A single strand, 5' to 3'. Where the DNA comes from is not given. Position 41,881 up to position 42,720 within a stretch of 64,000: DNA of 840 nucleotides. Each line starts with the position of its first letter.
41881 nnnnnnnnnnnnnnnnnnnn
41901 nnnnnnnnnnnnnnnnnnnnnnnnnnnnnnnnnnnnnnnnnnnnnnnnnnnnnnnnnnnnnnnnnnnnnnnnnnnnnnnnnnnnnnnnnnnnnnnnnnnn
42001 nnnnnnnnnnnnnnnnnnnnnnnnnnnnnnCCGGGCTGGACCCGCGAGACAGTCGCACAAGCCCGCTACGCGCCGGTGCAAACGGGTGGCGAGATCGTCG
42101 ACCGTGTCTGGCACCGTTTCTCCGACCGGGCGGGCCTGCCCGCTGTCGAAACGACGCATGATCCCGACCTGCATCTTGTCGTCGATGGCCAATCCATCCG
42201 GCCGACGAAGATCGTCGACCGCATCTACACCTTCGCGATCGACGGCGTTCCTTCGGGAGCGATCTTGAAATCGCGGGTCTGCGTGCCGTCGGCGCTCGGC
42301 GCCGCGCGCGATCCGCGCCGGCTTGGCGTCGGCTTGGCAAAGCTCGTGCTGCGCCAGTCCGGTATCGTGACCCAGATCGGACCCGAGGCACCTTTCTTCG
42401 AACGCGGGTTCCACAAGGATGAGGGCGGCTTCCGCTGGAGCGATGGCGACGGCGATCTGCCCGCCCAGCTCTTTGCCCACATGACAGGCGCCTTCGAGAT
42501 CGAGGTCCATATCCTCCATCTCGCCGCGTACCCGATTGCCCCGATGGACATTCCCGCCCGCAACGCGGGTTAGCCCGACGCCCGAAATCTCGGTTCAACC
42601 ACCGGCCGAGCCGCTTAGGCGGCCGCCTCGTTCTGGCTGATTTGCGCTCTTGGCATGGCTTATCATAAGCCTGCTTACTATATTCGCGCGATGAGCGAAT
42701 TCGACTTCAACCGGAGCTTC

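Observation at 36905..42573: TibC/Aah-type protein heptosyltransferase coupled to a giant strand-loop-strand repeat protein that is not an autotransporter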

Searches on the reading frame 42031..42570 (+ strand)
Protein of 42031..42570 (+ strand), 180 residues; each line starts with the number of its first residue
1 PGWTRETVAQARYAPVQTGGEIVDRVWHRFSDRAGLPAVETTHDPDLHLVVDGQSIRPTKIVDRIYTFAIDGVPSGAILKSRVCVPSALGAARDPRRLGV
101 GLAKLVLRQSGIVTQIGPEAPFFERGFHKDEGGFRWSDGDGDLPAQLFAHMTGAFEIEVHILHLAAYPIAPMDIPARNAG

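Call 44: predict_structure(alignment_id=A2)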
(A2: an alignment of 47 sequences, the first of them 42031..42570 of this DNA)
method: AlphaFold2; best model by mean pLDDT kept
length: 180 residues; sequences in the alignment: 47
mean_pLDDT: 87.8   pTM: 0.77
mean pLDDT of the five models: 87.8, 87.7, 87.5, 85.5, 77.1
residues with pLDDT >= 90: 114; 70-90: 46; 50-70: 13; < 50: 7
segments of 3 or more residues with pLDDT < 50: 1-3, 177-180
pLDDT, mean of each block of 10 residues (from residue 1): 55 74 81 79 96 98 98 97 90 90 98 97 93 94 97 98 92 56
secondary structure, 60 per line:
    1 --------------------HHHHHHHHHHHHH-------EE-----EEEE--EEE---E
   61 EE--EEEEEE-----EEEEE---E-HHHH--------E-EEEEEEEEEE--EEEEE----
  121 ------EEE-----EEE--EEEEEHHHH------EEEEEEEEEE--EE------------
elements in order: H21-33 E48-51 E54-56 E60-62 E65-70 E76-80 H86-89 E100-109 E112-116 E127-129 E135-137 E140-144 H145-148 E155-164
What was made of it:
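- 42031..42570 (+): Conserved C-terminal 'tail' domain (residues 1258-1437): one helix plus a beta-sandwich, with no Pfam or NCBIfam model and no structural match. AF2 pLDDT 87.8 (call 44).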

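Call 48: fold_search(model_id=the predicted structure, library=pdb)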
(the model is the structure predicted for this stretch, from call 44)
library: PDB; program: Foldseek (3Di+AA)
matches with E <= 10: 589; with E <= 0.001: 0
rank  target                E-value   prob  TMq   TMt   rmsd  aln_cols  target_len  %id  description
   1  4ycg_B                7.3e-02  0.30  0.24  0.22  15.9       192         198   10  Pro-bone morphogenetic protein 9 (released 2015-03-04)
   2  9n0b_A                8.6e-02  0.15  0.16  0.21  13.7       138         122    8  Cryo-EM of spore appendage from Anaerovoracaceae (released 2025-09-03)
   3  7unv_x                1.5e-01  0.20  0.21  0.09  14.4       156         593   10  Pseudomonas aeruginosa 70S ribosome initiation complex bound to IF2-GDPCP (structure II-A) (released 2022-06-22)
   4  3jcj_f                1.8e-01  0.25  0.22  0.10  12.2       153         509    9  Structures of ribosome-bound initiation factor 2 reveal the mechanism of subunit association (released 2016-03-09)
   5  8rao_O                1.9e-01  0.06  0.11  0.05  15.5       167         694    9  Structure of Sen1-ADP.BeF3-RNA complex (released 2024-10-30)
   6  6gaz_BC               2.4e-01  0.20  0.22  0.09  15.7       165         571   12  Unique features of mammalian mitochondrial translation initiation revealed by cryo-EM. This file contains the 28S rib (released 2018-08-08)
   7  8dws_A                2.6e-01  0.13  0.23  0.15   9.7       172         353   10  Full-length E47K SPOP (released 2023-01-18)
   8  5z1l_A                2.6e-01  0.10  0.19  0.17  12.6       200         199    8  Cryo-EM structure of Methanoccus maripaludis archaellum (released 2019-02-13)
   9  9hfo_7                2.8e-01  0.16  0.21  0.10  13.7       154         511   16  Translation-initiation state of human mitochondrial ribosome small subunit (State G) (released 2025-04-23)
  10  3vzl_A                3.1e-01  0.06  0.17  0.17  16.7       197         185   10  Crystal structure of the Bacillus circulans endo-beta-(1,4)-xylanase (BcX) N35H mutant (released 2013-05-08)
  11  9a7w_A                3.1e-01  0.06  0.17  0.13  14.9       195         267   10  Integrative model of NADK2-ACKA by crosslinking MS and deep learning (released 2024-09-18)
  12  3p26_B                3.1e-01  0.04  0.13  0.07  19.7       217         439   10  Crystal structure of S. cerevisiae Hbs1 protein (apo-form), a translational GTPase involved in RNA quality control pat (released 2010-11-17)
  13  5fr3                  3.3e-01  0.10  0.20  0.07  18.4       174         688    9  X-ray crystal structure of aggregation-resistant protective antigen of Bacillus anthracis (mutant S559L T576E) (released 2016-01-27)
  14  9out_B                3.3e-01  0.07  0.20  0.12  16.1       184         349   11  SPOP double donut locally refined MATH domains (released 2025-07-30)
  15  8t7m_B                3.5e-01  0.14  0.21  0.23   9.3       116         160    8  Iron and Copper bound HftA from Treponema denticola (released 2024-06-26)
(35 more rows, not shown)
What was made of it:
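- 42031..42570 (+): Best PDB match E=0.07 with TM<0.3 (call 48).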

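Call 59: search_protein_representatives(protein=window:42031-42570:+)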
Query: 180 residues. Proteins with E-value up to 0.001 (for the whole library): 1639; up to 1e-10: 651; up to 1e-30: 9. The best 150 are listed.
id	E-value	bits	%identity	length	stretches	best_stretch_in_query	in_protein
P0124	4.2e-37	143.9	46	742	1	11-172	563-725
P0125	4.9e-35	137.2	42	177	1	12-170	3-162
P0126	3.0e-34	134.6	48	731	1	6-170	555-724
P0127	3.7e-33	131.1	49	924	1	9-175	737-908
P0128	1.0e-32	129.6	48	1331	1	8-162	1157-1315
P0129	2.1e-32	128.6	41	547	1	14-168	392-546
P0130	4.1e-32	127.7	47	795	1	9-170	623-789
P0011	3.3e-31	124.7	46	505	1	11-163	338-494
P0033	3.7e-31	124.5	45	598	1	13-162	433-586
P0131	2.2e-30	122.0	46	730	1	8-173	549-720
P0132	2.3e-30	122.0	45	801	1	7-170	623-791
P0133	2.8e-30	121.7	41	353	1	13-170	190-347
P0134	5.3e-30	120.8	41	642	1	9-169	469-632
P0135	7.1e-30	120.4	43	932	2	10-163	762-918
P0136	8.1e-30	120.2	46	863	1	13-170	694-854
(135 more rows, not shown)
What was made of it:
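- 42031..42570 (+): 1,639 clusters, always C-terminal (call 59).
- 1,639 tail clusters, all C-terminal (call 59).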

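Call 62: search_protein_families(library=pfam, alignment_id=A3, max_evalue=0.001)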
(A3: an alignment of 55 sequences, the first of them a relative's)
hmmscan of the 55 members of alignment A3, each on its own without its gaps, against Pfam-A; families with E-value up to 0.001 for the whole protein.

A. member 1, P0124 (742 aa): 1 family
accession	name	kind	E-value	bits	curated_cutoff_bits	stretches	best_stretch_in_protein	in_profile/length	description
PF13403.11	Hint_2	-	1.5e-40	139.4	28.4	1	410-544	1-146/147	Hint domain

B. families by the number of members that match (of 55 scanned): 11 families
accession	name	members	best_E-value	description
PF13403.11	Hint_2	51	7e-43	Hint domain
PF16168.11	AIDA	4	2.1e-23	Adhesin of bacterial autotransporter system, probable stalk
PF12951.13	PATR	2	6.4e-14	Passenger-associated-transport-repeat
PF13229.12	Beta_helix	2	1.2e-08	Right handed beta helix region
PF14252.11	DUF4347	1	1e-42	Domain of unknown function (DUF4347)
PF16184.11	Cadherin_3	1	2.7e-18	Cadherin-like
PF00188.32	CAP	1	5.1e-09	Cysteine-rich secretory protein family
PF15902.12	Sortilin-Vps10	1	6.6e-09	Sortilin, neurotensin receptor 3,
PF12904.13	Collagen_bind_2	1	2.6e-08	Putative collagen-binding domain of a collagenase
PF00353.25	HemolysinCabind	1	3.5e-05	RTX calcium-binding nonapeptide repeat (4 copies)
PF13205.12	Big_5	1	0.00025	Bacterial Ig-like domain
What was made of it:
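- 42031..42570 (+): Hint_2 present in 51 of 55 sampled members (call 62).
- Hint_2 in 51 of 55 sampled (call 62).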

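Call 81: find_encoding_contigs(protein=P0127, flank=6000, max_places=2)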
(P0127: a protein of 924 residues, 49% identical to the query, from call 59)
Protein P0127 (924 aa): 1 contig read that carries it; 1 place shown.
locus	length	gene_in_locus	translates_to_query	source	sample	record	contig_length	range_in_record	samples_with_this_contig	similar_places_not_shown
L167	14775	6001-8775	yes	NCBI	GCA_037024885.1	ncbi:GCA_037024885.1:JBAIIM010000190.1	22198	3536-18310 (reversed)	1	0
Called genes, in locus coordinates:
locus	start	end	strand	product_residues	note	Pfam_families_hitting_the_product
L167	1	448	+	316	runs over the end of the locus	PF12760:Zn_ribbon_IS1595, PF12762:DDE_Tnp_IS1595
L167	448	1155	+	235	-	-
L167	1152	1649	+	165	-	PF18478:PIN_10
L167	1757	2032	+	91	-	-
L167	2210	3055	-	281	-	PF03400:DDE_Tnp_IS1 (faint)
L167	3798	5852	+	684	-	PF05050:Methyltransf_21, PF21129:TibC_1st, PF01075:Glyco_transf_9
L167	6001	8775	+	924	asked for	PF16168:AIDA (faint), PF13403:Hint_2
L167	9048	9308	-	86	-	-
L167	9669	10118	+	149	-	-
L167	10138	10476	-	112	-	-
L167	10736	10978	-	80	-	-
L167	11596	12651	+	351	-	PF00083:Sugar_tr, PF07690:MFS_1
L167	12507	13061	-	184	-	-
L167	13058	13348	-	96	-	PF01527:HTH_Tnp_1, PF13542:HTH_Tnp_ISL3 (weak), PF13384:HTH_23 (faint)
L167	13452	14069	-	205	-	PF07040:DUF1326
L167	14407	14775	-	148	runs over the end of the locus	PF20398:DUF6691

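Call 85: find_homologous_proteins(query=L167:3798-5852:+, max_evalue=1e-20)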
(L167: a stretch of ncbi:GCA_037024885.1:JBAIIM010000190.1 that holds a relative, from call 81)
Query L167:3798-5852:+ (684 aa): 885 proteins with E <= 1e-20 among 8000 candidates; the best 120 are listed.
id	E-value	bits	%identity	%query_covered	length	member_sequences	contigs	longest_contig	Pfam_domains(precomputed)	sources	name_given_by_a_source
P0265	0.0e+0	1620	100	100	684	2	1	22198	PF21129.4,PF05050.20,PF01075.24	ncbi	-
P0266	1.1e-239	816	83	59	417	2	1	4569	PF21129.4,PF01075.24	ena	-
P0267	6.4e-203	694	73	57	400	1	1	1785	PF21129.4,PF01075.24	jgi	jgi:autotransporter strand-loop-strand O-heptosyltransferase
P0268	4.7e-197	675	72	57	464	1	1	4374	PF21129.4,PF01075.24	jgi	jgi:autotransporter strand-loop-strand O-heptosyltransferase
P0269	1.7e-191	656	68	57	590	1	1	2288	PF21129.4,PF01075.24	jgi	jgi:autotransporter strand-loop-strand O-heptosyltransferase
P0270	3.6e-191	655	69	57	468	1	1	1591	PF21129.4,PF01075.24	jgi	jgi:autotransporter strand-loop-strand O-heptosyltransferase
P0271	6.0e-191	654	70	56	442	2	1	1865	PF21129.4,PF01075.24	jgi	jgi:autotransporter strand-loop-strand O-heptosyltransferase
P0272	8.5e-191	654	67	60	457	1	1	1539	PF21129.4,PF01075.24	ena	-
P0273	1.6e-190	653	68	58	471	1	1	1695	PF21129.4,PF01075.24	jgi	jgi:autotransporter strand-loop-strand O-heptosyltransferase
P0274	3.3e-190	652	68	57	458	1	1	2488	PF21129.4,PF01075.24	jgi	jgi:autotransporter strand-loop-strand O-heptosyltransferase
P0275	3.4e-190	652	66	58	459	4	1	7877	PF21129.4,PF01075.24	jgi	jgi:autotransporter strand-loop-strand O-heptosyltransferase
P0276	4.3e-190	652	66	61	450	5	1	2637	PF21129.4,PF01075.24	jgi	-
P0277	3.0e-189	649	61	65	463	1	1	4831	PF21129.4,PF01075.24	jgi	jgi:autotransporter strand-loop-strand O-heptosyltransferase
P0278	3.3e-189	649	65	62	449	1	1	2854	PF21129.4,PF01075.24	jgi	jgi:autotransporter strand-loop-strand O-heptosyltransferase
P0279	3.4e-189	649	66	58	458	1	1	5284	PF21129.4,PF01075.24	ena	-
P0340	4.4e-185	635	65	60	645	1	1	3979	PF13847.13,PF13489.13,PF02353.27,PF21129.4,PF13649.13,PF08241.19,PF01075.24,PF08242.19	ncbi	-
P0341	4.5e-185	635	60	66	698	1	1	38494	PF13847.13,PF13489.13,PF21129.4,PF13649.13,PF08241.19,PF01075.24,PF08242.19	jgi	jgi:autotransporter strand-loop-strand O-heptosyltransferase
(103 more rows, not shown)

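Call 86: search_protein_families(library=pfam, proteins=[P0341, P0340, P0265], max_evalue=0.00001)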
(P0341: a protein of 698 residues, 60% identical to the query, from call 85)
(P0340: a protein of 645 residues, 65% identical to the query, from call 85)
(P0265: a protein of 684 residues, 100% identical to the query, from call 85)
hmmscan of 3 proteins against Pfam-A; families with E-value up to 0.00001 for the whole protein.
P0341 (698 aa): 7 families
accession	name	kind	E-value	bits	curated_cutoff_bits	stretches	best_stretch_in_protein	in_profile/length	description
PF21129.3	TibC_1st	-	1.2e-27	96.2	27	1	313-374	1-60/63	Glycosyltransferase TibC, N-terminal domain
PF08241.18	Methyltransf_11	-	1.5e-15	58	21.2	1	89-182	1-95/95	Methyltransferase domain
PF13649.12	Methyltransf_25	-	4.3e-12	47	27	1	88-178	1-97/97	Methyltransferase domain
PF13489.12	Methyltransf_23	-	1.7e-11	44.6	27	1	72-189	9-123/164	Methyltransferase domain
PF01075.23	Glyco_transf_9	-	2.2e-11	44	22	1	505-642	99-236/247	Glycosyltransferase family 9 (heptosyltransferase)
PF08242.18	Methyltransf_12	-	7e-10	40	30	1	90-180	2-98/98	Methyltransferase domain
PF13847.12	Methyltransf_31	-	7.8e-06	26.1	27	0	85-185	4-112/145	Methyltransferase domain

P0340 (645 aa): 7 families
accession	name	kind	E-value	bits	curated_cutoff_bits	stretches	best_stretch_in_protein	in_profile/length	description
PF21129.3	TibC_1st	-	1.4e-28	99.1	27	1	269-329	1-59/63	Glycosyltransferase TibC, N-terminal domain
PF08241.18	Methyltransf_11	-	9.2e-14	52.3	21.2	1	61-153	1-94/95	Methyltransferase domain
PF13489.12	Methyltransf_23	-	2.3e-10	40.9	27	1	55-161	21-123/164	Methyltransferase domain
PF13649.12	Methyltransf_25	-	5e-10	40.4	27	1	60-150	1-97/97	Methyltransferase domain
PF01075.23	Glyco_transf_9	-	1.6e-09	37.9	22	1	463-594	101-232/247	Glycosyltransferase family 9 (heptosyltransferase)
PF08242.18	Methyltransf_12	-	1.5e-08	35.7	30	1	62-152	2-98/98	Methyltransferase domain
PF13847.12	Methyltransf_31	-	3.1e-06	27.4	27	1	58-158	5-113/145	Methyltransferase domain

P0265 (684 aa): 3 families
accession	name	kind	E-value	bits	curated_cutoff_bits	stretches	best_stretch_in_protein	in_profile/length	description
PF21129.3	TibC_1st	-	3e-20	72.5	27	1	305-367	1-61/63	Glycosyltransferase TibC, N-terminal domain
PF05050.19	Methyltransf_21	-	2.7e-16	60.6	22.7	1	65-232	1-173/173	Methyltransferase FkbM domain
PF01075.23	Glyco_transf_9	-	2.1e-11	44.1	22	1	503-635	103-235/247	Glycosyltransferase family 9 (heptosyltransferase)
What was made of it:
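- Two independent fusions of a class-I methyltransferase to BAHT (calls 85, 86).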

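Call 88: fold_search(model_id=the predicted structure, library=viral)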
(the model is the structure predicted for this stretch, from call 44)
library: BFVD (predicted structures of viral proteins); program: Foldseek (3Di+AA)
matches with E <= 10: 597; with E <= 0.001: 0
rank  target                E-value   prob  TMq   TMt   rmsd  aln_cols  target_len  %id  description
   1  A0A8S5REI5            9.6e-03  0.30  0.19  0.09  17.4       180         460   10  Uncharacterized protein [virus sp. ctL1g6]
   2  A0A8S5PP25            2.9e-02  0.47  0.21  0.21  13.1       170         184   12  Uncharacterized protein [Podoviridae sp. ct8dV2]
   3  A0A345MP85            2.9e-02  0.12  0.15  0.08  20.6       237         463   10  (no name in the UniProt tables at hand)
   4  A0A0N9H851            4.6e-02  0.54  0.23  0.27  16.4       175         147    8  IRB6 (Fragment) [Infectious spleen and kidney necrosis virus]
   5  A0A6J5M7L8            6.8e-02  0.08  0.11  0.10  15.6       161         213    9  Uncharacterized protein [uncultured Caudovirales phage]
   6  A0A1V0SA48            7.2e-02  0.77  0.34  0.22  16.5       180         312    7  Uncharacterized protein [Catovirus CTV1]
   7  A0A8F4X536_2          7.6e-02  0.20  0.19  0.05  17.3       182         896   10  (no name in the UniProt tables at hand)
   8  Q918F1                1.3e-01  0.20  0.21  0.24  18.1       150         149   11  US3iii protein [Human cytomegalovirus]
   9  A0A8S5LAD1            1.3e-01  0.18  0.19  0.24  15.4       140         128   11  Uncharacterized protein [Siphoviridae sp. ctFNZ2]
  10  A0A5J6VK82            1.3e-01  0.11  0.17  0.15  15.6       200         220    9  Uncharacterized protein [Megaviridae environmental sample]
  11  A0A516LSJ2            1.3e-01  0.09  0.16  0.18  15.8       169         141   18  (no name in the UniProt tables at hand)
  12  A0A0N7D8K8            1.4e-01  0.77  0.32  0.47   8.0       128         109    9  (no name in the UniProt tables at hand)
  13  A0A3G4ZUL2            1.5e-01  0.33  0.27  0.27  14.0       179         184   13  Uncharacterized protein [Edafosvirus sp.]
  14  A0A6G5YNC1            1.5e-01  0.16  0.15  0.14  12.0        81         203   15  (no name in the UniProt tables at hand)
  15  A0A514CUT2            1.6e-01  0.12  0.16  0.07  13.2       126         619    7  (no name in the UniProt tables at hand)
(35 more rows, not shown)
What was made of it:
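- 42031..42570 (+): Best BFVD match E=0.0096 (call 88).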
